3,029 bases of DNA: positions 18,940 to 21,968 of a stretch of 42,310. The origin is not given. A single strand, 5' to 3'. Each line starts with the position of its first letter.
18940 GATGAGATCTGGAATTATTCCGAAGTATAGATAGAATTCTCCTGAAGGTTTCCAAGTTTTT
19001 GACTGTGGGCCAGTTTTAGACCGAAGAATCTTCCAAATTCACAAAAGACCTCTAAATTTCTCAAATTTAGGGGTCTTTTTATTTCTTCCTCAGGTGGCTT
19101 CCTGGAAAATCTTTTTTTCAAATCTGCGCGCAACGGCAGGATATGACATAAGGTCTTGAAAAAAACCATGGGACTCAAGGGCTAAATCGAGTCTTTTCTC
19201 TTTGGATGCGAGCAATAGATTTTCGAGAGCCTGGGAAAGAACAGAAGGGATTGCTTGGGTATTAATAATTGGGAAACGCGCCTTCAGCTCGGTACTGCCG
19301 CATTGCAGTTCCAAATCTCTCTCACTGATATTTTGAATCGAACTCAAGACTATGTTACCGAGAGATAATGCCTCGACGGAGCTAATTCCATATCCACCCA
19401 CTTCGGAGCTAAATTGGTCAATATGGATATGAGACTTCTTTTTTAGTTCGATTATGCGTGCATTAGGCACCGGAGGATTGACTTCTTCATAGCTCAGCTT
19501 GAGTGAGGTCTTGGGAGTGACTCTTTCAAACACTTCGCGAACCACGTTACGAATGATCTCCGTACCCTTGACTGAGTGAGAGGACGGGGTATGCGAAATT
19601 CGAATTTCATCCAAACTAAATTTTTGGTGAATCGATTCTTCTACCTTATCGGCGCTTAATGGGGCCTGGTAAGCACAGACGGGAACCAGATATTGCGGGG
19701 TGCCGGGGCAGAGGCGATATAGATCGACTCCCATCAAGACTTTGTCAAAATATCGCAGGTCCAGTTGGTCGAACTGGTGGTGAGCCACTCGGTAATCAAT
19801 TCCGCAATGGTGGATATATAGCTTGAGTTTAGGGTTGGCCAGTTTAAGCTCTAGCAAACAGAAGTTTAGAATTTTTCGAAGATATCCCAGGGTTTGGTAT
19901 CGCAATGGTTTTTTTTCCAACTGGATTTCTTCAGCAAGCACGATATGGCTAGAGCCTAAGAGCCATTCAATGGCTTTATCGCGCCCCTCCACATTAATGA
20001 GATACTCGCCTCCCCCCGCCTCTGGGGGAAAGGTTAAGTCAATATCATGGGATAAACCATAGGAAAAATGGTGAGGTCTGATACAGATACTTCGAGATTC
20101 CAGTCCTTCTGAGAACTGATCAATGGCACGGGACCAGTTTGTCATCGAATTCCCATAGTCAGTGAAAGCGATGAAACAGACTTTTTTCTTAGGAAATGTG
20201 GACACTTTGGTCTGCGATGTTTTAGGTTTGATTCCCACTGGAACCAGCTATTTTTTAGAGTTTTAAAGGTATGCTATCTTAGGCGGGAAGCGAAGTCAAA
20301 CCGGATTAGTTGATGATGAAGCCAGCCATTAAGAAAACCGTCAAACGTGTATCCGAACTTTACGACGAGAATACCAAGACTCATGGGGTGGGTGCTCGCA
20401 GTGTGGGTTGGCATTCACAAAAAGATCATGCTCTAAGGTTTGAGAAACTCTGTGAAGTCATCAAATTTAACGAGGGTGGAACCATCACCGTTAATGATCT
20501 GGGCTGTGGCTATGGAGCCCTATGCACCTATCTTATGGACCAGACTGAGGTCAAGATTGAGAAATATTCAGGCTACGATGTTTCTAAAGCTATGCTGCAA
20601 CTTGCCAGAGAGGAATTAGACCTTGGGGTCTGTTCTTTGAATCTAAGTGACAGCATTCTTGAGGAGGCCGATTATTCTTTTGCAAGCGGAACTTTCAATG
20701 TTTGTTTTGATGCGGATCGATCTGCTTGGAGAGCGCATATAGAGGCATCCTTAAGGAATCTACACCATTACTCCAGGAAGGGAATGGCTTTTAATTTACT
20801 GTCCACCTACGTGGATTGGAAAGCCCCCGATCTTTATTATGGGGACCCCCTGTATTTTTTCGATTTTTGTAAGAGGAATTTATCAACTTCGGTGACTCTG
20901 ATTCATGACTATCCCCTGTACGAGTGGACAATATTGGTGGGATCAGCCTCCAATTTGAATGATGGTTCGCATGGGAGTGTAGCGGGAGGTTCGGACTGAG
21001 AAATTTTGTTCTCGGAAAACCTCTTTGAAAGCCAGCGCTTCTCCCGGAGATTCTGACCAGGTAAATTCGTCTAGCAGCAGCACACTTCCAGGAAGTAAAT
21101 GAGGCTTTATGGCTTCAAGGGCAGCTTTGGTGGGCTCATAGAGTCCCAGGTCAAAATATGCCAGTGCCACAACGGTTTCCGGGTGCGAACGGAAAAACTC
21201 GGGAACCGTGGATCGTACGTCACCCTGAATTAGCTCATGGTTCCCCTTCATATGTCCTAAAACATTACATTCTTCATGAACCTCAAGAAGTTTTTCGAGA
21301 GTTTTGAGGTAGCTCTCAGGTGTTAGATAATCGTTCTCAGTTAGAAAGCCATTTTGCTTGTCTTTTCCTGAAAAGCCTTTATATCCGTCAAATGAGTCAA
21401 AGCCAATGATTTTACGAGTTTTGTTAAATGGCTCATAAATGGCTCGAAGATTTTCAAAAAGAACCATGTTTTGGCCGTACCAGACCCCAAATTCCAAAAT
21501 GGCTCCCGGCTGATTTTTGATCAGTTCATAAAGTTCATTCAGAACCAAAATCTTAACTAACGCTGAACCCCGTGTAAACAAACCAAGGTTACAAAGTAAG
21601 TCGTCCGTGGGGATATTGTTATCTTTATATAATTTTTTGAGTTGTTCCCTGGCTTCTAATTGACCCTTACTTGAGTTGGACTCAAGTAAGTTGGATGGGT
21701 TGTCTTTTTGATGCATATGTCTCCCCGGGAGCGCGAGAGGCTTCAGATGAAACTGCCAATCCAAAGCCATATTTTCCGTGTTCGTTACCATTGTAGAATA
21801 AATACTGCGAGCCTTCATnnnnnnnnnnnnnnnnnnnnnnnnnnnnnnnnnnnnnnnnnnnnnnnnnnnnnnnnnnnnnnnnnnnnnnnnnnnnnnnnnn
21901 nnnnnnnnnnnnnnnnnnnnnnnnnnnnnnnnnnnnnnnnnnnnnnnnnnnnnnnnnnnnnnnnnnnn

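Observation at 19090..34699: Flagellin-bracketed sugar island predicts a non-nonulosonate, diamino-uronic-acid type flagellin glycan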

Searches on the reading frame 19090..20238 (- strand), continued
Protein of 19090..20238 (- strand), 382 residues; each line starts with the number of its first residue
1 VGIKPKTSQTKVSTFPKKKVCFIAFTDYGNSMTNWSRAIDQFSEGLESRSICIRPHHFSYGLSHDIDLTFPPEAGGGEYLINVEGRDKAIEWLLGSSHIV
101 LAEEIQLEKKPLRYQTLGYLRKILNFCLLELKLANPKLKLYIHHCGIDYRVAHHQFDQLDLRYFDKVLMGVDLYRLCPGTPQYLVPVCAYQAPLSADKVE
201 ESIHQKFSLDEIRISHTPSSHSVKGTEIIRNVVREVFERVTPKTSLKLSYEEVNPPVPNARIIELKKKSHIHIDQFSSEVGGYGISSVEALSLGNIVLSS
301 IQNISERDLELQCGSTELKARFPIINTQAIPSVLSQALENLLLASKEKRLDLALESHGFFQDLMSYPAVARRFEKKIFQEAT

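Call 47: fold_search(model_id=the predicted structure, library=pdb)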
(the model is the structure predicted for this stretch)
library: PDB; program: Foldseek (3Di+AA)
matches with E <= 10: 1498; with E <= 0.001: 125
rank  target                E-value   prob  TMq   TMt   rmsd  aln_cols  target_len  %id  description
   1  1v4v_A                1.5e-08  1.00  0.44  0.44   8.6       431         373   12  Crystal Structure Of UDP-N-Acetylglucosamine 2-Epimerase From Thermus Thermophilus HB8 (released 2003-12-02)
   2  3l01_A                7.7e-08  1.00  0.47  0.42  10.0       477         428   13  Crystal structure of monomeric glycogen synthase from Pyrococcus abyssi (released 2010-12-29)
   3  3ot5_C                1.4e-07  1.00  0.46  0.47   8.4       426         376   14  2.2 Angstrom Resolution Crystal Structure of putative UDP-N-acetylglucosamine 2-epimerase from Listeria monocytogenes (released 2010-09-22)
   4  4fkz_A                2.4e-07  1.00  0.40  0.39   9.6       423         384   13  Crystal structure of Bacillus subtilis UDP-GlcNAc 2-epimerase in complex with UDP-GlcNAc and UDP (released 2013-05-08)
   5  7vza_B                3.1e-07  1.00  0.41  0.43   9.4       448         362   11  The crystal structure of Non-hydrolyzing UDPGlcNAc 2-epimerase in complex with UDP (released 2022-11-16)
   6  7d1i_A                4.1e-07  1.00  0.37  0.40  13.2       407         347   12  Crystal structure of acinetobacter baumannii MurG (released 2021-07-14)
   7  3ot5_B                4.5e-07  1.00  0.47  0.47   8.5       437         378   14  2.2 Angstrom Resolution Crystal Structure of putative UDP-N-acetylglucosamine 2-epimerase from Listeria monocytogenes (released 2010-09-22)
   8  7vyy_B                6.6e-07  1.00  0.42  0.45   9.5       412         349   13  The crystal structure of Non-hydrolyzing UDPGlcNAc 2-epimerase (released 2022-11-16)
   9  7vza_F                6.6e-07  1.00  0.39  0.41  10.2       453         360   10  The crystal structure of Non-hydrolyzing UDPGlcNAc 2-epimerase in complex with UDP (released 2022-11-16)
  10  9cm8_A                7.4e-07  1.00  0.45  0.46   8.7       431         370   12  UDP-GlcNAc 2-epimerase MnaA of Paenibacillus alvei (released 2024-10-02)
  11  4fkz_B                7.4e-07  1.00  0.40  0.40   9.6       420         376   13  Crystal structure of Bacillus subtilis UDP-GlcNAc 2-epimerase in complex with UDP-GlcNAc and UDP (released 2013-05-08)
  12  7vza_H                8.2e-07  1.00  0.40  0.42  10.1       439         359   10  The crystal structure of Non-hydrolyzing UDPGlcNAc 2-epimerase in complex with UDP (released 2022-11-16)
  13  7vza_G                8.2e-07  1.00  0.40  0.42  10.1       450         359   10  The crystal structure of Non-hydrolyzing UDPGlcNAc 2-epimerase in complex with UDP (released 2022-11-16)
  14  6vlb_A                8.6e-07  1.00  0.48  0.49   8.0       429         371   11  Crystal structure of ligand-free UDP-GlcNAc 2-epimerase from Neisseria meningitidis (released 2020-11-11)
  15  7vyy_A                8.6e-07  1.00  0.40  0.42   9.1       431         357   11  The crystal structure of Non-hydrolyzing UDPGlcNAc 2-epimerase (released 2022-11-16)
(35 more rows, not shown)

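Call 48: search_solved_structures(query=A1, max_evalue=10, show_alignments=2)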
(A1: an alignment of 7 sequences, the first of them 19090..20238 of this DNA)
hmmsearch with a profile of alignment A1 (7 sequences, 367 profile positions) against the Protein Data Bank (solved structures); distinct sequences matched with E-value up to 10: 1.
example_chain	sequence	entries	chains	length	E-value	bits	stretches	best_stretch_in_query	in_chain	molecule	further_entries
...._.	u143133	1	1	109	2.9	10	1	303-359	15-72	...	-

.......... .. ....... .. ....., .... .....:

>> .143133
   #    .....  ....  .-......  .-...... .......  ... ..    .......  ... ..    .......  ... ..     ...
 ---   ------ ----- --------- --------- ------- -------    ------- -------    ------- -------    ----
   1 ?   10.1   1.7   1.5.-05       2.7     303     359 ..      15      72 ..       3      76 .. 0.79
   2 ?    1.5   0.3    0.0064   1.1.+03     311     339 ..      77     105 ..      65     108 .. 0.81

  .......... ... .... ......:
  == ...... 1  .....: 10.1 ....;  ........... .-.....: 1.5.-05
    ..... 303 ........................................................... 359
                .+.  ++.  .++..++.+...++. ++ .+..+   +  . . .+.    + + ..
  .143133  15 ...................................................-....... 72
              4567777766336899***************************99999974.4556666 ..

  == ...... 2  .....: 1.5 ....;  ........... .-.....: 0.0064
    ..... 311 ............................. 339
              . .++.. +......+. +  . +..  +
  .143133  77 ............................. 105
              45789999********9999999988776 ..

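Call 56: find_encoding_contigs(protein=window:19090-20238:-, flank=8000, max_places=4)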
Protein window:19090-20238:- (382 aa): 2 contigs read that carry it; 2 places shown.
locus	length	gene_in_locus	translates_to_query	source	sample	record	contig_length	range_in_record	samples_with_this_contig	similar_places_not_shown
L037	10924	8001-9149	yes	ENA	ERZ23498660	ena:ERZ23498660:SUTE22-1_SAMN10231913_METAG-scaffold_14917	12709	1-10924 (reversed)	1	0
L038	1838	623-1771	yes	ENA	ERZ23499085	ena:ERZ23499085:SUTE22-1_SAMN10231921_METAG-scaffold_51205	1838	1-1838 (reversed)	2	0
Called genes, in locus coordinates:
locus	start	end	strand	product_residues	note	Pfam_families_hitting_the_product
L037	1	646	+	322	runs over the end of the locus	PF01370:Epimerase, PF02719:Polysacc_synt_2, PF04321:RmlD_sub_bind, PF05368:NmrA, PF01073:3Beta_HSD, PF07993:NAD_binding_4, PF13460:NAD_binding_10, PF16363:GDP_Man_Dehyd, +2 more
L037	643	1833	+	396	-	PF01041:DegT_DnrJ_EryC1, PF00155:Aminotran_1_2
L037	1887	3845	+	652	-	PF13522:GATase_6, PF12481:DUF3700 (faint), PF13537:GATase_7, PF00733:Asn_synthase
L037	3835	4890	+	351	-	PF02388:FemAB (weak), PF13480:Acetyltransf_6, PF02388:FemAB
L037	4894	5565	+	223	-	PF25084:LbH_EIF2B, PF25087:GMPPB_C (faint), PF00132:Hexapep, PF14602:Hexapep_2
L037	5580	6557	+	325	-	PF04041:Glyco_hydro_130 (faint)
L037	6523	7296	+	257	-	PF05711:TylF, PF13578:Methyltransf_24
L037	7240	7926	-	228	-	PF13847:Methyltransf_31 (weak), PF13649:Methyltransf_25 (weak)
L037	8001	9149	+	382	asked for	-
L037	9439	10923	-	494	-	?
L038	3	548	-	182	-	?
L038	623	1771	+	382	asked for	-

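Call 69: search_protein_representatives(alignment_id=A1)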
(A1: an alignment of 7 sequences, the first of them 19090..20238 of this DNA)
Query: 7 sequences, 367 profile positions. Proteins with E-value up to 0.001 (for the whole library): 979; up to 1e-10: 161; up to 1e-30: 53. The best 150 are listed.
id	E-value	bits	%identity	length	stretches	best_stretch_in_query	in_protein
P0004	1.9e-189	645.6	-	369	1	1-366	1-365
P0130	4.3e-72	259.6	-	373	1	2-361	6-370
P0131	7.5e-72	258.8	-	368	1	1-364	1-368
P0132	9.8e-65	235.3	-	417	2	101-364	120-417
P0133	2.7e-61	224.0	-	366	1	3-361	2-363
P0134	9.8e-61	222.2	-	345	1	3-363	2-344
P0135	1.3e-60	221.8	-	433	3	167-363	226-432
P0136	3.0e-57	210.7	-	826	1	2-364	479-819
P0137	1.6e-55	205.0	-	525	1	4-360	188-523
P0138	6.1e-55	203.1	-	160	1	85-221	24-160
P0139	7.6e-53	196.2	-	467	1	4-361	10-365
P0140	1.7e-52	195.0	-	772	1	4-361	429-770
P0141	3.8e-52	193.9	-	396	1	4-363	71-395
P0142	4.4e-52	193.7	-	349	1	3-362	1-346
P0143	1.1e-51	192.4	-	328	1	3-362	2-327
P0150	5.1e-45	170.5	-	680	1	1-362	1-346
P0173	2.9e-34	135.1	-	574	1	7-362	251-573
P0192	4.7e-26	108.0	-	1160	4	192-349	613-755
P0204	1.3e-19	86.8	-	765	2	107-291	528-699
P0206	6.1e-19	84.6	-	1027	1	4-364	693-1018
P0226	8.3e-15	71.0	-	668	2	123-291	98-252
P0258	5.2e-12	61.8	-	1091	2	193-354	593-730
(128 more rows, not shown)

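Call 70: search_protein_families(library=pfam, proteins=[P0136, P0140, P0137, P0150, P0192, P0206, P0204, P0173, P0258, P0226], max_evalue=0.01)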
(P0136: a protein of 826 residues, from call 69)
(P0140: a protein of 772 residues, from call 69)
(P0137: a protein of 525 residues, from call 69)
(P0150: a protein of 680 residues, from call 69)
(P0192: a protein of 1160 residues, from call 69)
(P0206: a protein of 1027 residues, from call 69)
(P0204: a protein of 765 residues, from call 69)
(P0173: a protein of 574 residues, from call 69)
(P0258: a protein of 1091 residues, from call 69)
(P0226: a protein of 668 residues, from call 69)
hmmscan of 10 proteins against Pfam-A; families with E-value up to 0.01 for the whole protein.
P0136 (826 aa): 2 families
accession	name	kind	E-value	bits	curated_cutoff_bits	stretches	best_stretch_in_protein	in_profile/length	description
PF00534.26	Glycos_transf_1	-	1e-06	28.8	26.4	1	283-452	7-161/172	Glycosyl transferases group 1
PF13524.12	Glyco_trans_1_2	-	0.0017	18.7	25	0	329-423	11-90/144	Glycosyl transferase-like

P0140 (772 aa): 0 families

P0137 (525 aa): 0 families

P0150 (680 aa): 1 family
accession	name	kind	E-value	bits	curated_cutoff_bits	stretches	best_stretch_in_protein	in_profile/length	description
PF13524.12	Glyco_trans_1_2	-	4.7e-07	30.3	25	1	543-657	23-141/144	Glycosyl transferase-like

P0192 (1160 aa): 1 family
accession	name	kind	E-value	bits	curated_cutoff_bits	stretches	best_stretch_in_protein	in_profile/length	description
PF00534.26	Glycos_transf_1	-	5.9e-07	29.6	26.4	0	320-369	72-121/172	Glycosyl transferases group 1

P0206 (1027 aa): 2 families
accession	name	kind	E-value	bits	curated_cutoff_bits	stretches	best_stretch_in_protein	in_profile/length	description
PF05045.17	RgpF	-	4.6e-14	52.4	25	1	375-514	269-408/503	Rhamnan synthesis protein F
PF00534.26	Glycos_transf_1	-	0.00084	19.4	26.4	0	907-949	83-123/172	Glycosyl transferases group 1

P0204 (765 aa): 2 families
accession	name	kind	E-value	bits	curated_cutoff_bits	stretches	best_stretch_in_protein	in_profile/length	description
PF14907.12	NTP_transf_5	-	1.4e-50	172.7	31.2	1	54-322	2-248/249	Uncharacterised nucleotidyltransferase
PF00534.26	Glycos_transf_1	-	0.0065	16.5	26.4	0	659-703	90-132/172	Glycosyl transferases group 1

P0173 (574 aa): 0 families

P0258 (1091 aa): 1 family
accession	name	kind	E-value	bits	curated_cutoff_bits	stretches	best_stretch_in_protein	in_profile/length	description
PF00534.26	Glycos_transf_1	-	0.00016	21.7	26.4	0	624-676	70-122/172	Glycosyl transferases group 1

P0226 (668 aa): 5 families
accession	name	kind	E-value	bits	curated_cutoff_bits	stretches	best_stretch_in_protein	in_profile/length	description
PF00535.33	Glycos_transf_2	-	3.4e-13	50.3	23.3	1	355-475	10-140/168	Glycosyl transferase family 2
PF13704.12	Glyco_tranf_2_4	-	0.00064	20.6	27.5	1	373-433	22-88/98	Glycosyl transferase family 2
PF00534.26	Glycos_transf_1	-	0.00075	19.5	26.4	1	207-282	88-158/172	Glycosyl transferases group 1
PF12804.13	NTP_transf_3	-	0.0027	18.4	27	1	358-455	27-124/160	MobA-like NTP transferase domain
PF13692.12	Glyco_trans_1_4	-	0.0027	18.4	27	0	212-282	76-142/142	Glycosyl transferases group 1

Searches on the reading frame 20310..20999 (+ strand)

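Call 4: search_protein_families(library=pfam, proteins=[window:20310-20999:+], max_evalue=0.01)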
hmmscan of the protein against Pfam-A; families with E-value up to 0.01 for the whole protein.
window:20310-20999:+ (229 aa): 6 families
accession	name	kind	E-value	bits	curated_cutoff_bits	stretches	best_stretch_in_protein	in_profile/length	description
PF13649.12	Methyltransf_25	-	1.5e-07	32.4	27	1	62-157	2-95/97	Methyltransferase domain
PF13847.12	Methyltransf_31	-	1.3e-06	28.6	27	1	60-161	6-107/145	Methyltransferase domain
PF08242.18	Methyltransf_12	-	2.8e-05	25.2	30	1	63-147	2-91/98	Methyltransferase domain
PF08241.18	Methyltransf_11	-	0.0001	23.3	21.2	1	63-149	2-81/95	Methyltransferase domain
PF05175.20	MTS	-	0.0025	17.9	23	1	60-104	34-76/170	Methyltransferase small domain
PF11599.14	AviRa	-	0.0095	15.9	25.7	0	53-105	48-99/232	RRNA methyltransferase AviRa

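Call 6: search_protein_families(library=ncbifam, proteins=[window:20310-20999:+], max_evalue=0.001)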
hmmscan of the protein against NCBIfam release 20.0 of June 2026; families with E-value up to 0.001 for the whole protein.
window:20310-20999:+ (229 aa): 3 families
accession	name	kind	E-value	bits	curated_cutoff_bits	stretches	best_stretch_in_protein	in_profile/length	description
TIGR04074.1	bacter_Hen1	equivalog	6.4e-07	28.2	340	1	35-106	262-329/462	3' terminal RNA ribose 2'-O-methyltransferase Hen1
NF001244.0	PRK00216.1-5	equivalog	0.00027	20.3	216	1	46-104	39-94/236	bifunctional demethylmenaquinone methyltransferase/2-methoxy-6-polyprenyl-1,4-benzoquinol methylase UbiE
NF008686.0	PRK11705.1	equivalog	0.00069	18.8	400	1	44-107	156-214/383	cyclopropane fatty acyl phospholipid synthase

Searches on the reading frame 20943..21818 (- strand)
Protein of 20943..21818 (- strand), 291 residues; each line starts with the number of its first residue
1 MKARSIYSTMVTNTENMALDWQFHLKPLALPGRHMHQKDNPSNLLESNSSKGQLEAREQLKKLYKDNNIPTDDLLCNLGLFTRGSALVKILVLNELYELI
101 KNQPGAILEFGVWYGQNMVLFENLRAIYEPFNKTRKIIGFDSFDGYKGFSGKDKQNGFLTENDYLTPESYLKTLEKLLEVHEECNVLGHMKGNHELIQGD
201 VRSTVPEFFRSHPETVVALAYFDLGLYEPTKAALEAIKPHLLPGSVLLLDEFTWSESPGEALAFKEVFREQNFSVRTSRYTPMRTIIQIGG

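Call 4: search_protein_families(library=pfam, proteins=[window:20943-21818:-], max_evalue=0.01)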
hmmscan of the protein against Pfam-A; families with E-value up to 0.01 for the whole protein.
window:20943-21818:- (291 aa): 2 families
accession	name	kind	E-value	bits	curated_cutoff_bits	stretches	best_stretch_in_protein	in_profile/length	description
PF05711.17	TylF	-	4.1e-08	33.2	23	1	102-261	90-238/264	Macrocin-O-methyltransferase (TylF)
PF13578.12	Methyltransf_24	-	1.1e-07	33.1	26.3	1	108-251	1-104/105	Methyltransferase domain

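Call 6: search_protein_families(library=ncbifam, proteins=[window:20943-21818:-], max_evalue=0.001)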
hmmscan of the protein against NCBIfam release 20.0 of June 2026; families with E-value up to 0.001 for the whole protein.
window:20943-21818:- (291 aa): 0 families
